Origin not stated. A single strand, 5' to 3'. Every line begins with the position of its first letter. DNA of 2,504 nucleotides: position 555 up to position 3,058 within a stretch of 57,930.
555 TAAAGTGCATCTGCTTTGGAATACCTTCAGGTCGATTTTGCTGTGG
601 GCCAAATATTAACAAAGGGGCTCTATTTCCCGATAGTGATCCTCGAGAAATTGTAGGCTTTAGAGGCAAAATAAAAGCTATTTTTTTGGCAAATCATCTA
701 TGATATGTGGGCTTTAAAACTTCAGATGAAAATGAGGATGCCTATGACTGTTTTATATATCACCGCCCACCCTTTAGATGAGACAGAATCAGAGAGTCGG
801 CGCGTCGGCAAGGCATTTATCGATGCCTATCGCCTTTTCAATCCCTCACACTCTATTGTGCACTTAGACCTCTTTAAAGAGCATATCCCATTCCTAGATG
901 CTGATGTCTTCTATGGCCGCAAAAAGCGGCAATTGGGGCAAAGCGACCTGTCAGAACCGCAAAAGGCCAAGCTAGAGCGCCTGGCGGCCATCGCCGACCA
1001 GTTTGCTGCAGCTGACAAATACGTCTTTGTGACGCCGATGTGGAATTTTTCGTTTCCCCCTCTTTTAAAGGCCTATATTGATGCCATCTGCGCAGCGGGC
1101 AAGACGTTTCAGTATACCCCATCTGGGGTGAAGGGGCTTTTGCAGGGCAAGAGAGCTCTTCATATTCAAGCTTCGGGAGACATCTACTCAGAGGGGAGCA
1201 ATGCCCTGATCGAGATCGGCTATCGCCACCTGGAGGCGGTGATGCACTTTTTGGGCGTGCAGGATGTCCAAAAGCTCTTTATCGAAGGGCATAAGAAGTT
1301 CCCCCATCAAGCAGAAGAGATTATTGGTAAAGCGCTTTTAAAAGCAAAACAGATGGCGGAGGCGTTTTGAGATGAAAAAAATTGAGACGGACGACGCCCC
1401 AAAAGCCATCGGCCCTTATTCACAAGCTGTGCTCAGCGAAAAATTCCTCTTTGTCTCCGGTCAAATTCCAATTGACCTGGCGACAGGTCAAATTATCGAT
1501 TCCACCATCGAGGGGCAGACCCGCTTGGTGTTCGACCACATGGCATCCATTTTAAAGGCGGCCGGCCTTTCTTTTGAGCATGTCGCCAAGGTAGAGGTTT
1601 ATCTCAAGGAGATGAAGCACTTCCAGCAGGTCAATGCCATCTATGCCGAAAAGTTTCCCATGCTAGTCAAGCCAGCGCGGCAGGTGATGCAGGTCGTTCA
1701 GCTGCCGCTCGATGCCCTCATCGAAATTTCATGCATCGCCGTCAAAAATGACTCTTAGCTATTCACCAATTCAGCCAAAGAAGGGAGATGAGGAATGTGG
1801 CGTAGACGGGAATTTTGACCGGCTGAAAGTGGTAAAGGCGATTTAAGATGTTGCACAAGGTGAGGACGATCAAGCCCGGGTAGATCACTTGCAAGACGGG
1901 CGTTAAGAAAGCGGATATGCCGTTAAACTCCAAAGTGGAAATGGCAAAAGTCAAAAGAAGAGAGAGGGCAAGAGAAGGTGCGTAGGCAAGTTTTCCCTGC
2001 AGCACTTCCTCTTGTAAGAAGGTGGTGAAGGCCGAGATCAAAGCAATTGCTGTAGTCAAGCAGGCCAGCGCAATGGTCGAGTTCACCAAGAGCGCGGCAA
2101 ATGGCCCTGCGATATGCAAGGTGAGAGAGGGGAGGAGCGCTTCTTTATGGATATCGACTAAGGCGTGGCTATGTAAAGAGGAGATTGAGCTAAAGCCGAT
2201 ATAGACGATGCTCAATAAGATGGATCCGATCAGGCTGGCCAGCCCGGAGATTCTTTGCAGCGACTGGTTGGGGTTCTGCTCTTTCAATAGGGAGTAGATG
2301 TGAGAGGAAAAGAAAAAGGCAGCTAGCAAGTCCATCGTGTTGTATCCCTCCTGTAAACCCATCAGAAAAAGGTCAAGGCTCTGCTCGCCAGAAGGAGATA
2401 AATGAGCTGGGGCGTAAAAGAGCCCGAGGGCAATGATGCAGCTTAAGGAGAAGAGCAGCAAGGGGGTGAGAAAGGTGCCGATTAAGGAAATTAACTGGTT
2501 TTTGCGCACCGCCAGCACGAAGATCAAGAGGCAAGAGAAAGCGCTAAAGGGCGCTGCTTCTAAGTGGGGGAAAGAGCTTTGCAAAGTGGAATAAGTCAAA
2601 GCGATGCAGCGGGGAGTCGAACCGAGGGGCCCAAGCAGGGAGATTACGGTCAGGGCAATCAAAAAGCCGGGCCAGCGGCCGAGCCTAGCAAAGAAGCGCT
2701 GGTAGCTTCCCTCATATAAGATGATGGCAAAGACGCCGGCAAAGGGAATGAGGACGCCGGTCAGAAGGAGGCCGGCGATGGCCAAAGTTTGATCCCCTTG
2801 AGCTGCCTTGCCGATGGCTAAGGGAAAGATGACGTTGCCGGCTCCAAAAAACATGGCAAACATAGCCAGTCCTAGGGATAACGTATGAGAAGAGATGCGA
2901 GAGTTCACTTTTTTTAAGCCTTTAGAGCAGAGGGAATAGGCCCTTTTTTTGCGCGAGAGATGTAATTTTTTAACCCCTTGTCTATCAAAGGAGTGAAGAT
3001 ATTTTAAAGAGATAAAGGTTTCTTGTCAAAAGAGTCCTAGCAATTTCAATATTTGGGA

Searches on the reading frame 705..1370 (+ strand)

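Call 36: search_protein_families(library=pfam, proteins=[window:705-1370:+], max_evalue=0.00001)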
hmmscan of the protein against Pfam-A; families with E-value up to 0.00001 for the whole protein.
window:705-1370:+ (221 aa): 2 families
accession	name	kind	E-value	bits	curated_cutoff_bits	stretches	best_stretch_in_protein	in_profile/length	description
PF02525.22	Flavodoxin_2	-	6e-46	157.1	27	1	14-216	1-196/198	Flavodoxin-like fold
PF03358.20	FMN_red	-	1.6e-08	34.7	24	1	87-159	55-117/152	NADPH-dependent FMN reductase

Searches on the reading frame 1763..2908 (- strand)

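Call 36: search_protein_families(library=pfam, proteins=[window:1763-2908:-], max_evalue=0.00001)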
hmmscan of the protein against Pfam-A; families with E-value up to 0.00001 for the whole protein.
window:1763-2908:- (381 aa): 1 family
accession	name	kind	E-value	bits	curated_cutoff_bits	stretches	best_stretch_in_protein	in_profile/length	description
PF05525.19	Branch_AA_trans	-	3.6e-57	194.7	22.3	1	7-376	3-381/429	Branched-chain amino acid transport protein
